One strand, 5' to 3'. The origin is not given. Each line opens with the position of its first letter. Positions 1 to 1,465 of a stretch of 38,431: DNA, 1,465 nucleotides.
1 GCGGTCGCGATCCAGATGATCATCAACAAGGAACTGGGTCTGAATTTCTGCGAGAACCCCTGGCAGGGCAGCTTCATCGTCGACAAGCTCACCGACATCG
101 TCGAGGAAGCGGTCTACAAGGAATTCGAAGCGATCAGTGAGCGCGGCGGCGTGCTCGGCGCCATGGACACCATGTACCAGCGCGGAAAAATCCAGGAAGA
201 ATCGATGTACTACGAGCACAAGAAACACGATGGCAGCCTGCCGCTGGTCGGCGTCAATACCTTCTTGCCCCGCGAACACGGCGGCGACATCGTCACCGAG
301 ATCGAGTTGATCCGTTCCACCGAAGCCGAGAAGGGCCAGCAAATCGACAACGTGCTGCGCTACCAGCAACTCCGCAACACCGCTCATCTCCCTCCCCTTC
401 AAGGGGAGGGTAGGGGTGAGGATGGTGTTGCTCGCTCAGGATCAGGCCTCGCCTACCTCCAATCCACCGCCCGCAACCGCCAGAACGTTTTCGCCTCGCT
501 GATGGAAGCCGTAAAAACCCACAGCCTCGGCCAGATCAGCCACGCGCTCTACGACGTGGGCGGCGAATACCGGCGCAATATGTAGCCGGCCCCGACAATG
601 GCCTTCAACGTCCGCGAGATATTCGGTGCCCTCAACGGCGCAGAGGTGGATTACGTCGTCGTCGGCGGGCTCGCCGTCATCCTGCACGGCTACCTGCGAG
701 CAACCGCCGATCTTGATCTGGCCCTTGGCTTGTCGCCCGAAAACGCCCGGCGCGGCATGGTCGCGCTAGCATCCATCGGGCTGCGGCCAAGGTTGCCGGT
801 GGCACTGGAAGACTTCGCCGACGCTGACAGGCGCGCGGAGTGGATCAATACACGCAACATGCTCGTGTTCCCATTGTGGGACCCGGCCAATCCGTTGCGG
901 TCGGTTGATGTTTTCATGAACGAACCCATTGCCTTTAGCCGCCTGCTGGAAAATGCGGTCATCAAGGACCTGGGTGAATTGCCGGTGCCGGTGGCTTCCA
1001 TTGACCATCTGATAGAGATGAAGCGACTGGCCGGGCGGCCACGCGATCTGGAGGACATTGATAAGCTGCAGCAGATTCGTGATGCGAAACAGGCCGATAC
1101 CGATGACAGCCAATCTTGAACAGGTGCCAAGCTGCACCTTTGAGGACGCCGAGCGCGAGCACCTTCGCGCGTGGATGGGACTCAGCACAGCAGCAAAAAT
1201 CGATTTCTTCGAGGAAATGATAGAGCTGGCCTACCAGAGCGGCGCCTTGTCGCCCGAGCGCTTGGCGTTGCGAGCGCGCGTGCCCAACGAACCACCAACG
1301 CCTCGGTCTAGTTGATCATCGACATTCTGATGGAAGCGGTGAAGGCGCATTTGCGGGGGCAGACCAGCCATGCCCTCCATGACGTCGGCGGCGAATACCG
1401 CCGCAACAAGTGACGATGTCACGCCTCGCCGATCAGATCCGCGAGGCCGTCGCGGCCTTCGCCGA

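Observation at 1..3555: Three icmF-derived units stacked head-to-tail at one 12-nt junction: signature of serial cargo accretion at the icmF 3' end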

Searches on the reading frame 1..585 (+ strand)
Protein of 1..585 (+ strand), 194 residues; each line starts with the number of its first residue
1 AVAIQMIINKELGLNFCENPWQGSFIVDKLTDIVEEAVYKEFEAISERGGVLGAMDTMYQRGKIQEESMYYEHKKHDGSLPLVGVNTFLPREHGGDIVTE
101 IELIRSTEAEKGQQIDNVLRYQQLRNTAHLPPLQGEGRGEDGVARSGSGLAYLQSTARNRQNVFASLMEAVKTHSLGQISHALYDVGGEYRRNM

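Call 5: search_protein_families(library=pfam, proteins=[window:1-585:+], max_evalue=0.01)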
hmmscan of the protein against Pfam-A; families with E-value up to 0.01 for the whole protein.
window:1-585:+ (194 aa): 1 family
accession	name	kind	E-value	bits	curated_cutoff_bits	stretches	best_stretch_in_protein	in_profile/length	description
PF01642.28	MM_CoA_mutase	-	1.3e-21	77.2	22.1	1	1-187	347-511/512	Methylmalonyl-CoA mutase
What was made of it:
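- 1..585 (+): 3' end (last 194 codons + stop) of the functional IcmF-type fused isobutyryl-CoA mutase gene: the resident tail and the homology anchor. Pfam MM_CoA_mutase E 1.3e-21 (call 5).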

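Call 6: find_related_loci(query=window:1-582:+, collection=genome_contigs, flank=10000)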
Query window:1-582:+ (194 aa) in genome_contigs; peptide patterns used: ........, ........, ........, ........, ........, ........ (x = any residue, [..] = any of these).
598 stretches matched a pattern (row limit reached: there are more); 381 encode a relative of the query (tblastn E <= 1e-3); the best 80 are kept; 80 distinct loci.
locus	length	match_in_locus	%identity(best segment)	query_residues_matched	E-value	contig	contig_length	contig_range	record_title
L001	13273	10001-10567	85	1-194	7e-108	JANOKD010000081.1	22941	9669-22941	MAG: Lysobacterales bacterium isolate VAR_48_metabat_100 VAR_48_k141_3805775, whole genome shotgun sequence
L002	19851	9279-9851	84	1-194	4e-108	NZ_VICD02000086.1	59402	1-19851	Marilutibacter maris strain KCTC 42381 190, whole genome shotgun sequence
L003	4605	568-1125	84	1-194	8e-108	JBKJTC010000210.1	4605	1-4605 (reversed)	MAG: Lysobacteraceae bacterium isolate ant_bin.603 k117_4248497, whole genome shotgun sequence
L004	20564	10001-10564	84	1-194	4e-106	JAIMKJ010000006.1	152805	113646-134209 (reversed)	MAG: Thermomonas sp. isolate GA_180221_E-1-2-MAG-66_11 NODE_10_length_152846_cov_6.821377, whole genome shotgun sequence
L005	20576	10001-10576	83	1-194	5e-106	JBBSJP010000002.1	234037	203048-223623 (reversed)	MAG: Lysobacterales bacterium isolate LS4_metabat2.022 LS4_metabat2.022_K_967130_L_234037_cov_40.6497, whole genome shot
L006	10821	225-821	82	1-194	3e-106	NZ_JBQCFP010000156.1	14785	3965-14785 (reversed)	MAG: Dokdonella sp. isolate bin190 k141_1502298, whole genome shotgun sequence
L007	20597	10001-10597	82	1-194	3e-105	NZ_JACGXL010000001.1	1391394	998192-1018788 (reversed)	Dokdonella fugitiva strain RH2WT43 Ga0326535_01, whole genome shotgun sequence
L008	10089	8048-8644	80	1-194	2e-104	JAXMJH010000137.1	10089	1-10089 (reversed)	MAG: Lysobacteraceae bacterium isolate G7_concoct.bin.32 k141_106152, whole genome shotgun sequence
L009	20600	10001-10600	79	1-194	4e-104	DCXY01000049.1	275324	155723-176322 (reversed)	MAG TPA_asm: Stenotrophomonas sp. UBA2124 UBA2124_contig_60, whole genome shotgun sequence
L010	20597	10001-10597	81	1-194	3e-104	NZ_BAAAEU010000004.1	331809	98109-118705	Dokdonella soli strain JCM 15421 sequence04, whole genome shotgun sequence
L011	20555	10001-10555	80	1-194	4e-104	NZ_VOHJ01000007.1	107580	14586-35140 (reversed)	Vulcaniibacterium thermophilum strain KCTC 32020 Scaffold7, whole genome shotgun sequence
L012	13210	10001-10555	79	1-194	3e-103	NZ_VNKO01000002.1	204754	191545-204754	Vulcaniibacterium gelatinicum strain R-5-52-3 Scaffold2, whole genome shotgun sequence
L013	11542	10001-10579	82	1-194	4e-103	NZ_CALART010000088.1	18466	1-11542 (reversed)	MAG: uncultured Aquimonas sp. isolate SRR1955887_bin.86_CONCOCT_v1.1_MAG ERZ778035.3855, whole genome shotgun sequence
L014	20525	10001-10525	82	1-194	5e-103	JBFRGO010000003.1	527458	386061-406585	Lysobacter sp. 2RAF19 SCAFFOLD_2, whole genome shotgun sequence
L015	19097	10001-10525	81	1-194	4e-103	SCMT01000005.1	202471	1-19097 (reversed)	Lysobacteraceae bacterium 2PB NODE_5_length_202471_cov_61.191552, whole genome shotgun sequence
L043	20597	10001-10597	78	1-194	8e-100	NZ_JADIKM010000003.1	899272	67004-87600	Dyella ginsengisoli strain Gsoil3046 scaffold3_size899219, whole genome shotgun sequence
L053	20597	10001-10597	78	1-194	4e-99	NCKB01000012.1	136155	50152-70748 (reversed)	MAG: Lysobacterales bacterium 15-68-25 04302015_15_scaffold_12, whole genome shotgun sequence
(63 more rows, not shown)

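Call 19: find_related_loci(query=window:1-582:+, collection=metagenome_contigs, flank=10000)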
Query window:1-582:+ (194 aa) in metagenome_contigs; peptide patterns used: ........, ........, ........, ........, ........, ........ (x = any residue, [..] = any of these).
600 stretches matched a pattern (row limit reached: there are more); 425 encode a relative of the query (tblastn E <= 1e-3); the best 80 are kept; 80 distinct loci.
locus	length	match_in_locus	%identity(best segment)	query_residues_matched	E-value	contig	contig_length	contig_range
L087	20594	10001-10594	84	1-194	8e-110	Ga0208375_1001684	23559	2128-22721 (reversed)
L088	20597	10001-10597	82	1-194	8e-107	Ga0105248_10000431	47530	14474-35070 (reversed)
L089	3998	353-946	79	1-194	3e-107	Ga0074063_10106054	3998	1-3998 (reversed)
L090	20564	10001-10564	84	1-194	2e-106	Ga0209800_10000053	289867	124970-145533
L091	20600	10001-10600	80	1-194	5e-104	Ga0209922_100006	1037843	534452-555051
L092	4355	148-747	80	1-194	7e-104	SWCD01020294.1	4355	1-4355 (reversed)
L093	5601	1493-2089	81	1-194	5e-103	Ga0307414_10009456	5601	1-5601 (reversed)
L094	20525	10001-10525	81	1-194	5e-103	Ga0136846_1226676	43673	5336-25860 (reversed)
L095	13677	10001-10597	81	1-194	3e-103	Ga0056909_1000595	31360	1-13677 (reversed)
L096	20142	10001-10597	79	1-194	1e-102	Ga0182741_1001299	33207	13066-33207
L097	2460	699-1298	78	1-194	3e-106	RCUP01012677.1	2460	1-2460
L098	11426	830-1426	78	1-194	9e-102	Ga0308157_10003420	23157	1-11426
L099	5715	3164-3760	79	1-194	6e-102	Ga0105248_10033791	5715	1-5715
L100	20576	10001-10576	80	1-194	1e-101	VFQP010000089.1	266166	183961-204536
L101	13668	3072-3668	80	1-194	5e-102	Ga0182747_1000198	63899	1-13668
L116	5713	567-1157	79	1-194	1e-99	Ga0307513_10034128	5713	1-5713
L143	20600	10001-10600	77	1-194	3e-95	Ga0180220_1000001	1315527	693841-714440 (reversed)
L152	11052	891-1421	75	1-194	2e-93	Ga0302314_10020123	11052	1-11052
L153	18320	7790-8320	75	1-194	2e-93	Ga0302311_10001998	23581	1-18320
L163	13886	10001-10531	75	1-194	3e-93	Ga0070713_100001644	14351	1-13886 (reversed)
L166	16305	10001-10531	75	1-194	9e-93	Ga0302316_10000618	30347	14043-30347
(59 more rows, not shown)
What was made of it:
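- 1..585 (+): It is 73-85% identical in amino acids to the icmF ends of the 160 Lysobacterales loci from the two scans (calls 6, 19).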

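Call 37: search_protein_families(library=pfam, proteins=[L053:11626-12930:-, L053:15396-16943:-, L152:5721-6470:-, L152:6633-7301:+, L152:7362-8072:+, L152:8341-9156:-, L153:8441-9973:-, L163:11420-12970:-, L043:10799-12346:-, L166:13749-15377:-], max_evalue=0.001)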
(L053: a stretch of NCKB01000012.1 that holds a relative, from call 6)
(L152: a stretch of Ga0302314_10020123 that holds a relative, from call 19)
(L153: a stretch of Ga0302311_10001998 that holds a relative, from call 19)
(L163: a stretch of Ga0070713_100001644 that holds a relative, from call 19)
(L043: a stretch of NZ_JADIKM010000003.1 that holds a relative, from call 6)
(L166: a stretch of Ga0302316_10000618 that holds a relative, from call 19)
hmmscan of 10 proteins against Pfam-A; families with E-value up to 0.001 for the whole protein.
L053:11626-12930:- (434 aa): 4 families
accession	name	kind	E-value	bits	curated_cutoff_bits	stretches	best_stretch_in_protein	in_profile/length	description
PF20410.3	X-Tfes_XVIPCD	-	2.6e-30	105.4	24.9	1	306-404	2-101/101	X-Tfes, XVIPCD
PF01471.23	PG_binding_1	-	1.2e-16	61.1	23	1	224-284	2-57/57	Putative peptidoglycan binding domain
PF00182.24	Glyco_hydro_19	-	2.4e-06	27.9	25.5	1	101-155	103-158/232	Chitinase class I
PF09374.15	PG_binding_3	-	0.00053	20.6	24.6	0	241-262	11-32/76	Predicted Peptidoglycan domain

L053:15396-16943:- (515 aa): 3 families
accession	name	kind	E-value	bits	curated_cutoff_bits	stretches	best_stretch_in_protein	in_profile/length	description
PF20410.3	X-Tfes_XVIPCD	-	2.9e-31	108.5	24.9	1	386-483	1-99/101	X-Tfes, XVIPCD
PF01471.23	PG_binding_1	-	4.1e-18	65.7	23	1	311-370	2-57/57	Putative peptidoglycan binding domain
PF09374.15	PG_binding_3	-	6.5e-06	26.7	24.6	0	313-349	2-33/76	Predicted Peptidoglycan domain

L152:5721-6470:- (249 aa): 0 families

L152:6633-7301:+ (222 aa): 2 families
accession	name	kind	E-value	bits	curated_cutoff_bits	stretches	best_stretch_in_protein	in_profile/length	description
PF13801.11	Metal_resist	-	1.4e-05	25.6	29.2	1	116-202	38-124/125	Heavy-metal resistance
PF07813.17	LTXXQ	-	0.00016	22.7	24.3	1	110-204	5-96/100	LTXXQ motif family protein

L152:7362-8072:+ (236 aa): 2 families
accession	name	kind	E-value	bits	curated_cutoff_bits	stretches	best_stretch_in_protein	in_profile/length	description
PF00072.30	Response_reg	-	1.5e-28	99.6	30.2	1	9-117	1-110/111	Response regulator receiver domain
PF00486.34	Trans_reg_C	-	2.9e-23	82.2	26.2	1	152-226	3-77/77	Transcriptional regulatory protein, C terminal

L152:8341-9156:- (271 aa): 0 families

L153:8441-9973:- (510 aa): 3 families
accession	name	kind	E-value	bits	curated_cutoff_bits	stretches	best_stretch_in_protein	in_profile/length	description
PF20410.3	X-Tfes_XVIPCD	-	1.9e-34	118.7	24.9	1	383-481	2-101/101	X-Tfes, XVIPCD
PF01471.23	PG_binding_1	-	4.2e-17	62.5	23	1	310-370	2-57/57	Putative peptidoglycan binding domain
PF09374.15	PG_binding_3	-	3.9e-06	27.4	24.6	0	355-395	16-56/76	Predicted Peptidoglycan domain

L163:11420-12970:- (516 aa): 3 families
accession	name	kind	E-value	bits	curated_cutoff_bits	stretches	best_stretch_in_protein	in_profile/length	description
PF20410.3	X-Tfes_XVIPCD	-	5.4e-34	117.2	24.9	1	387-484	2-100/101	X-Tfes, XVIPCD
PF01471.23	PG_binding_1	-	2.2e-16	60.2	23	1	314-374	2-57/57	Putative peptidoglycan binding domain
PF09374.15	PG_binding_3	-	7.6e-07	29.7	24.6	0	359-394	16-51/76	Predicted Peptidoglycan domain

L043:10799-12346:- (515 aa): 3 families
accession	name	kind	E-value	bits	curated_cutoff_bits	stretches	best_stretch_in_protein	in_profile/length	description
PF20410.3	X-Tfes_XVIPCD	-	1e-31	109.9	24.9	1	386-485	1-101/101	X-Tfes, XVIPCD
PF01471.23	PG_binding_1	-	3.1e-15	56.5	23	1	310-370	2-57/57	Putative peptidoglycan binding domain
PF09374.15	PG_binding_3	-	3.9e-05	24.2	24.6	0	312-348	2-32/76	Predicted Peptidoglycan domain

L166:13749-15377:- (542 aa): 14 families
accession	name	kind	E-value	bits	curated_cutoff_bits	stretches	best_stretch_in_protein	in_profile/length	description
PF13469.12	Sulfotransfer_3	-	4.1e-47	161.6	27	1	295-487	1-216/216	Sulfotransferase family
PF07719.23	TPR_2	-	4.7e-14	51.7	27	0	55-85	1-31/34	Tetratricopeptide repeat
PF00685.33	Sulfotransfer_1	-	2.3e-10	40.8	22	1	294-484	2-182/255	Sulfotransferase domain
PF13414.12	TPR_11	-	2.7e-08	33.8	26.8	0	46-66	19-39/42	TPR repeat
PF13428.12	TPR_14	-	3.4e-08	33.8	23.5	0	56-97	2-43/44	Tetratricopeptide repeat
PF13181.12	TPR_8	-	1.4e-07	31.6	25.7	0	230-250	3-23/34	Tetratricopeptide repeat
PF00515.34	TPR_1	-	1.9e-07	31.1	27.8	0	55-85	1-31/34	Tetratricopeptide repeat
PF13431.12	TPR_17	-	3.2e-07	30.5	24.4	0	43-76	1-34/34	Tetratricopeptide repeat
PF14559.12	TPR_19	-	1.5e-06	28.9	25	0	33-91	3-61/68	Tetratricopeptide repeat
PF13432.12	TPR_16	-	1.8e-06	28.7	32.7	1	27-83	3-59/65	Tetratricopeptide repeat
PF12895.13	ANAPC3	-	3e-06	27.9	27.2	1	49-109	17-76/82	Anaphase-promoting complex, cyclosome, subunit 3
PF23914.1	TPR_CcmH_CycH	-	7.8e-05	23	42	0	50-102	45-97/158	Cytochrome c-type biogenesis protein H TPR domain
PF23300.3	HEAT_Nup120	-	0.00017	21.9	29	0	42-92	13-63/170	Nucleoporin Nup120, HEAT repeats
PF13371.12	TPR_9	-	0.00021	21.7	35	0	131-200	3-72/73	Tetratricopeptide repeat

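Call 38: search_protein_families(library=pfam, proteins=[L092:2726-3952:+, L116:1271-3748:+, L010:10721-11002:+, L010:11018-11308:+, L163:10630-10911:+, L163:10956-11306:+, L143:11024-11497:-, L153:11682-12350:-, L153:13376-13963:-, L043:12377-12826:-], max_evalue=0.001)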
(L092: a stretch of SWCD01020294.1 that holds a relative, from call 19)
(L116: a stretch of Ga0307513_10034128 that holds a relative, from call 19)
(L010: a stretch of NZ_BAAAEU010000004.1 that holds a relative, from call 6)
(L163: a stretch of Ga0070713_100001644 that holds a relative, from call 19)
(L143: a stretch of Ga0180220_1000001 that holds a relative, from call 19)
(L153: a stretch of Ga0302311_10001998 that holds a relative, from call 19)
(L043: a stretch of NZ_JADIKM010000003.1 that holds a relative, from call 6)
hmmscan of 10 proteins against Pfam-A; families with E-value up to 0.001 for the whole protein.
L092:2726-3952:+ (408 aa): 3 families
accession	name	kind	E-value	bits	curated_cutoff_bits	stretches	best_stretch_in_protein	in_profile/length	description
PF01494.25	FAD_binding_3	-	2.2e-21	76.9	22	1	5-334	2-341/349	FAD binding domain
PF01266.30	DAO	-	1.4e-07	31.9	27.9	1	109-257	154-299/353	FAD dependent oxidoreductase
PF07992.20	Pyr_redox_2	-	0.00099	19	26.1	0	6-161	2-113/291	Pyridine nucleotide-disulphide oxidoreductase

L116:1271-3748:+ (825 aa): 7 families
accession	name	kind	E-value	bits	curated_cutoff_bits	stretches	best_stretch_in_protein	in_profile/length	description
PF00326.27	Peptidase_S9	-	2.9e-44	151.5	22.6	1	603-815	2-211/213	Prolyl oligopeptidase family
PF20434.5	BD-FAE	-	2.8e-12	47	26.8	1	582-769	10-210/215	BD-FAE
PF02129.25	Peptidase_S15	-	2.1e-08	34.6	23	1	568-702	1-132/262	X-Pro dipeptidyl-peptidase (S15 family)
PF12146.15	Hydrolase_4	-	3.5e-07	30.2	27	1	607-694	23-105/239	Serine aminopeptidase, S33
PF01738.24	DLH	-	6.4e-07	29.6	21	1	573-804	2-207/217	Dienelactone hydrolase family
PF00561.26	Abhydrolase_1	-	0.00022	21.4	25.8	0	586-698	1-102/245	alpha/beta hydrolase fold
PF00756.26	Esterase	-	0.00024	21.4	22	1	656-699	106-149/251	Putative esterase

L010:10721-11002:+ (93 aa): 1 family
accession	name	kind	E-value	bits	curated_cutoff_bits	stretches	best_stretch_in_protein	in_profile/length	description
PF05015.19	HigB-like_toxin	-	3.6e-20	72.7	27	1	5-93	3-91/91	RelE-like toxin of type II toxin-antitoxin system HigB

L010:11018-11308:+ (96 aa): 2 families
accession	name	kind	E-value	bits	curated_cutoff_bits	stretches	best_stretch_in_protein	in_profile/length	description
PF01381.28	HTH_3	-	2e-10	41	23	1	21-67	8-54/55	Helix-turn-helix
PF13560.12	HTH_31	-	1.3e-05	25.9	27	1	22-65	14-58/64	Helix-turn-helix domain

L163:10630-10911:+ (93 aa): 1 family
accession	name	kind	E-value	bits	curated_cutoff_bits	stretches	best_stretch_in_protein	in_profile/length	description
PF05015.19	HigB-like_toxin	-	9.4e-19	68.1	27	1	4-93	2-91/91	RelE-like toxin of type II toxin-antitoxin system HigB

L163:10956-11306:+ (116 aa): 0 families

L143:11024-11497:- (157 aa): 0 families

L153:11682-12350:- (222 aa): 0 families

L153:13376-13963:- (195 aa): 0 families

L043:12377-12826:- (149 aa): 1 family
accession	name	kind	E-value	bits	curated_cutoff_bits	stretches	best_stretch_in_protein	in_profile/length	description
PF07007.17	LprI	-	5.7e-14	52.8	22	1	47-124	1-91/106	Lysozyme inhibitor LprI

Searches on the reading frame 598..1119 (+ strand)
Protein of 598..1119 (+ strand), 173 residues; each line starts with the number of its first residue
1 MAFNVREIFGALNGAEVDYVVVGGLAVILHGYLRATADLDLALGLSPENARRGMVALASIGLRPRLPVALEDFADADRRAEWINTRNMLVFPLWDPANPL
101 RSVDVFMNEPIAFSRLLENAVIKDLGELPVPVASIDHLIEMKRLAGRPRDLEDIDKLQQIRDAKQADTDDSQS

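Call 5: search_protein_families(library=pfam, proteins=[window:598-1119:+], max_evalue=0.01)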
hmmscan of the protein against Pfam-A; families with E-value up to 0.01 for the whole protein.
window:598-1119:+ (173 aa): 2 families
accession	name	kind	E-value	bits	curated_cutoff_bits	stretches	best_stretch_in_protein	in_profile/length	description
PF19502.5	DUF6036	-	1.9e-05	25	23.6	1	15-42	18-46/164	Nucleotidyltransferase of unknown function (DUF6036)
PF09970.15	DUF2204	-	0.0025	17.9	20.3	0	5-41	5-42/181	Nucleotidyl transferase of unknown function (DUF2204)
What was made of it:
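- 598..1119 (+): NT1: small nucleotidyltransferase (173 aa), first gene of the newest unit; starts 13 nt after the icmF stop codon. Pfam DUF6036 E 1.9e-5 (call 5).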

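Call 27: search_protein_families(library=ncbifam, proteins=[window:598-1119:+], max_evalue=1)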
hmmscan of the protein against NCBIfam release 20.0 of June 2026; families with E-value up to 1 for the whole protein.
window:598-1119:+ (173 aa): 0 families

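Call 28: search_protein_families(library=padloc, proteins=[window:598-1119:+], max_evalue=1)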
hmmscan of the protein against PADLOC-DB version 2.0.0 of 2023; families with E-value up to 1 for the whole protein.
window:598-1119:+ (173 aa): 0 families

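Call 52: search_dna_similar(query=window:598-1119:+, collection=plasmids, mode=protein, max_rows=12)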
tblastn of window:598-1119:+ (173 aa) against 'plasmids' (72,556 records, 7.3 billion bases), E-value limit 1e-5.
Records with a match: 3; places in all: 3; records where one place covers at least 80% of the query: 1.
Best place of each record, by identity: <60% 3.
By first word of the organism name: Acidisarcina 2; Geminocystis 1.
By predicted mobility (MOB-suite, as given by PLSDB): non-mobilizable 3.
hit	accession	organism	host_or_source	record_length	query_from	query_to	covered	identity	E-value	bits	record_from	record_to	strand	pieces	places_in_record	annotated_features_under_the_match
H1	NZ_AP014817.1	Geminocystis sp. NIES-3708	-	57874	4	158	90%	28.7%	6e-7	55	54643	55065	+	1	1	hypothetical protein | toxin secretion, membrane fusion protein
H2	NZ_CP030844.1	Acidisarcina polymorpha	cell culture,pine forest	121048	4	61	34%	44.8%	3e-6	53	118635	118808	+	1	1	nucleotidyltransferase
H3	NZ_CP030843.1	Acidisarcina polymorpha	cell culture,pine forest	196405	4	61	34%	44.8%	3e-6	53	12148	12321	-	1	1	nucleotidyltransferase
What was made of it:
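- Tried and rejected: NT1 has only distant matches in the plasmid collection (call 52).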

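Call 54: find_related_loci(query=window:598-1119:+, collection=viral_contigs, flank=5000)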
Query window:598-1119:+ (173 aa) in viral_contigs; peptide patterns used: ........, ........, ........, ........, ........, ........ (x = any residue, [..] = any of these).
19 stretches matched a pattern, but none encodes a relative of the query by tblastn (E <= 1e-3).

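Call 58: search_solved_structures(query=window:598-1119:+, max_evalue=1)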
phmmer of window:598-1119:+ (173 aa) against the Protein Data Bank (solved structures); distinct sequences matched with E-value up to 1: 2.
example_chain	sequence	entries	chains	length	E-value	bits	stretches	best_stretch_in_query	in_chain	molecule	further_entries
8an4_A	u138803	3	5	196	0.0042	20.2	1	5-163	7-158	Bacterial toxin | Nucleotidyl transferase AbiEii/AbiGii toxin family protein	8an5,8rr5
9qru_D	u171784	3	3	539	0.23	14.6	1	92-151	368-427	Isoform 4 of E3 ubiquitin-protein ligase MGRN1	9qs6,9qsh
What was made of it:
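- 598..1119 (+): PDB MenT1 8AN4 E 4e-3 over residues 5-163 (call 58).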

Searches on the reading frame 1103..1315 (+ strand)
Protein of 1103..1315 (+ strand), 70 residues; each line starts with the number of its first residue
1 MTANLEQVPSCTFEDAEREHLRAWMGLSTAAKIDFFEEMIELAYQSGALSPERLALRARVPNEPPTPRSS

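Call 5: search_protein_families(library=pfam, proteins=[window:1103-1315:+], max_evalue=0.01)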
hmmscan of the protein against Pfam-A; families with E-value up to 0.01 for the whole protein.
window:1103-1315:+ (70 aa): 0 families

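Call 27: search_protein_families(library=ncbifam, proteins=[window:1103-1315:+], max_evalue=1)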
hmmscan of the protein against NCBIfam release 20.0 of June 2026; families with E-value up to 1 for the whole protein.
window:1103-1315:+ (70 aa): 1 family
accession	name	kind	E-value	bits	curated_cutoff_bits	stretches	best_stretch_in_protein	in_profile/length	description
NF000042.1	AAC_2p_Id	exception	0.19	11.1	400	1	18-55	111-146/210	aminoglycoside N-acetyltransferase AAC(2')-Id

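Call 28: search_protein_families(library=padloc, proteins=[window:1103-1315:+], max_evalue=1)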
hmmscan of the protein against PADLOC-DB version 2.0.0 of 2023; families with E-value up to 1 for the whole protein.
window:1103-1315:+ (70 aa): 0 families
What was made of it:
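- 1103..1315 (+): sm1: 70-aa ORF overlapping the end of NT1, the putative partner. Its stop codon TGA is the first three bases of the 1313 12-mer. No family match (calls 5, 27, 28).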
